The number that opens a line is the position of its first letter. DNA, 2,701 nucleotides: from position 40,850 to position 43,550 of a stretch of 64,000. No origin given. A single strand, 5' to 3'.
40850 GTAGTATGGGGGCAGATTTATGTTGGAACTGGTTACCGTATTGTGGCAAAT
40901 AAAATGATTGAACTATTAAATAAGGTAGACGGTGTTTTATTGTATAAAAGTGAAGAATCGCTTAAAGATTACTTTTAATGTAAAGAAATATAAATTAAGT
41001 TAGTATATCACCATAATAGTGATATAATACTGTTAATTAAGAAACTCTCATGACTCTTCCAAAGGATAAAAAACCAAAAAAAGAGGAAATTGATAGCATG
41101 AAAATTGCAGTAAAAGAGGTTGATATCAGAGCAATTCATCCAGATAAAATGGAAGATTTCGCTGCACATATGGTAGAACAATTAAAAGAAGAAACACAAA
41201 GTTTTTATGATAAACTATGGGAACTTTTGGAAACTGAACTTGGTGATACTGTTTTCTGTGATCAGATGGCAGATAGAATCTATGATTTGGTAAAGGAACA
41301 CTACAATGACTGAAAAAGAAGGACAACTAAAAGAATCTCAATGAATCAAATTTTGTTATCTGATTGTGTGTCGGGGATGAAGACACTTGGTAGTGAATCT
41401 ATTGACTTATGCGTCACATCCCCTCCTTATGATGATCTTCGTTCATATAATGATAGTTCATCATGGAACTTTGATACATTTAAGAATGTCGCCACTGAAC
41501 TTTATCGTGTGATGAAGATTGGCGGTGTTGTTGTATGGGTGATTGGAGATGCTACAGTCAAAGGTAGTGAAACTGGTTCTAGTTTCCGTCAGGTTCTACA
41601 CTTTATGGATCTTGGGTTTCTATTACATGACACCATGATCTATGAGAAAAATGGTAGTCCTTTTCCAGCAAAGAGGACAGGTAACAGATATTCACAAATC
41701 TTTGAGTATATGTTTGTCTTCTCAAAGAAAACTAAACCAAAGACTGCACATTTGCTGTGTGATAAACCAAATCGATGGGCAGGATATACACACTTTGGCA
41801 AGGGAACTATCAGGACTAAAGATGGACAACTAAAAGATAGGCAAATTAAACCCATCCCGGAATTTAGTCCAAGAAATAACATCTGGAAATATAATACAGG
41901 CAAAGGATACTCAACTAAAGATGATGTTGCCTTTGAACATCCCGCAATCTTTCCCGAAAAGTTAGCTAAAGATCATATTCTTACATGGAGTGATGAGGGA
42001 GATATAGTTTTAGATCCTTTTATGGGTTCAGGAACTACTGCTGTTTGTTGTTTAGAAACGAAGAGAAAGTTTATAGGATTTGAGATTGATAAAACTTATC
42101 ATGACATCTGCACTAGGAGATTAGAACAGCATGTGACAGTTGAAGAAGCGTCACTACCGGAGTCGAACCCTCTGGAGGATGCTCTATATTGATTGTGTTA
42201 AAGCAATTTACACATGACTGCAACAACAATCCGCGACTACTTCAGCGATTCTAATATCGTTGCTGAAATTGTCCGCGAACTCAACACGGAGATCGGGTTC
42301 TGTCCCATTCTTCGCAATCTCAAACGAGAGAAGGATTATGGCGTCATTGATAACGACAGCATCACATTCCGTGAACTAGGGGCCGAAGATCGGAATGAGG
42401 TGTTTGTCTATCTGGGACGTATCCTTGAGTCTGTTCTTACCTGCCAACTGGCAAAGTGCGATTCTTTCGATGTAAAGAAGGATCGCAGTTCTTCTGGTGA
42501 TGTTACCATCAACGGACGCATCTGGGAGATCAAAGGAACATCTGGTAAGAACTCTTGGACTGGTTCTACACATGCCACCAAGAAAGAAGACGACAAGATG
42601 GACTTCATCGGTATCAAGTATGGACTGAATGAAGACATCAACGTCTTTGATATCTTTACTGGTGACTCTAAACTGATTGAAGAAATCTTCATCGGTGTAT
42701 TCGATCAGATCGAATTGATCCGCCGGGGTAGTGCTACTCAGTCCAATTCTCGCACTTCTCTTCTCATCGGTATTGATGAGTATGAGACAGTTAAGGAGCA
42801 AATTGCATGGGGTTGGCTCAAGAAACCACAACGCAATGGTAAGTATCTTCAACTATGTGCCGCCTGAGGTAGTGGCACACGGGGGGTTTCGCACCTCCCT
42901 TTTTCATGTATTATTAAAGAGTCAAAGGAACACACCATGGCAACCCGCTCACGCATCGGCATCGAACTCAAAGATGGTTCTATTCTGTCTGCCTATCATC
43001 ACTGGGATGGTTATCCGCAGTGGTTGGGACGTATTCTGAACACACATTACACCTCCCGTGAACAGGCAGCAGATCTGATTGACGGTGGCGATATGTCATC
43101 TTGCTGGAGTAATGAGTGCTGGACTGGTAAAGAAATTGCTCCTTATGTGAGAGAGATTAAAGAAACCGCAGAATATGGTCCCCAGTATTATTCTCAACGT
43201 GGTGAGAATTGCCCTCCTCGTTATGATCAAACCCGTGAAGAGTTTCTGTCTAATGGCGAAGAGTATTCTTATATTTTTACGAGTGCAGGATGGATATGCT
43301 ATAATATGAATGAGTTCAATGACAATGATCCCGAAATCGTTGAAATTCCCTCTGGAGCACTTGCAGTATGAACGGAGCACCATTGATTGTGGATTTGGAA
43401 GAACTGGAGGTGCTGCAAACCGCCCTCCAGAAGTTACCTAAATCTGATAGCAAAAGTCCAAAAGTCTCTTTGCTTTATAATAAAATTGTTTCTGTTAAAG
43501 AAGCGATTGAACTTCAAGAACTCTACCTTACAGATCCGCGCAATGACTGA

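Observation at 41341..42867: Phage-encoded methyltransferase plus restriction-like nuclease: an apparent complete R-M system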

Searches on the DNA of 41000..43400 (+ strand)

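Call 6: search_dna_similar(query=window:41000-43400:+, collection=phages, mode=near, max_rows=25)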
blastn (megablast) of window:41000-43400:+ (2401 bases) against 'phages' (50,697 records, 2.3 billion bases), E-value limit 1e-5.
Records with a match: 5; places in all: 5; records where one place covers at least 80% of the query: 0.
Best place of each record, by identity: 90-95% 5.
By first word of the organism name: Synechococcus 5.
By host as written in the record: Synechococcus sp. WH 7803 3; Synechococcus str. WH8109 2.
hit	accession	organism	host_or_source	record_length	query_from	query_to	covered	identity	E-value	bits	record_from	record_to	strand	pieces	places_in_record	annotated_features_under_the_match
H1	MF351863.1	Synechococcus phage Bellamy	Synechococcus str. WH8109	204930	1899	1940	2%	93.0%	1e-6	62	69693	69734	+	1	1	90: hypothetical protein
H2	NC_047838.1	Synechococcus phage Bellamy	Synechococcus str. WH8109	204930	1899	1940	2%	93.0%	1e-6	62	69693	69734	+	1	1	90: hypothetical protein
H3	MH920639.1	Synechococcus phage S-P4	Synechococcus sp. WH 7803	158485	1899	1937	2%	94.9%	1e-6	62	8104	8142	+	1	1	none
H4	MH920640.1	Synechococcus phage S-E7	Synechococcus sp. WH 7803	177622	1899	1937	2%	94.9%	1e-6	62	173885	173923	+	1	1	none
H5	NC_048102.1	Synechococcus phage S-P4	Synechococcus sp. WH 7803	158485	1899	1937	2%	94.9%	1e-6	62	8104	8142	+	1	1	none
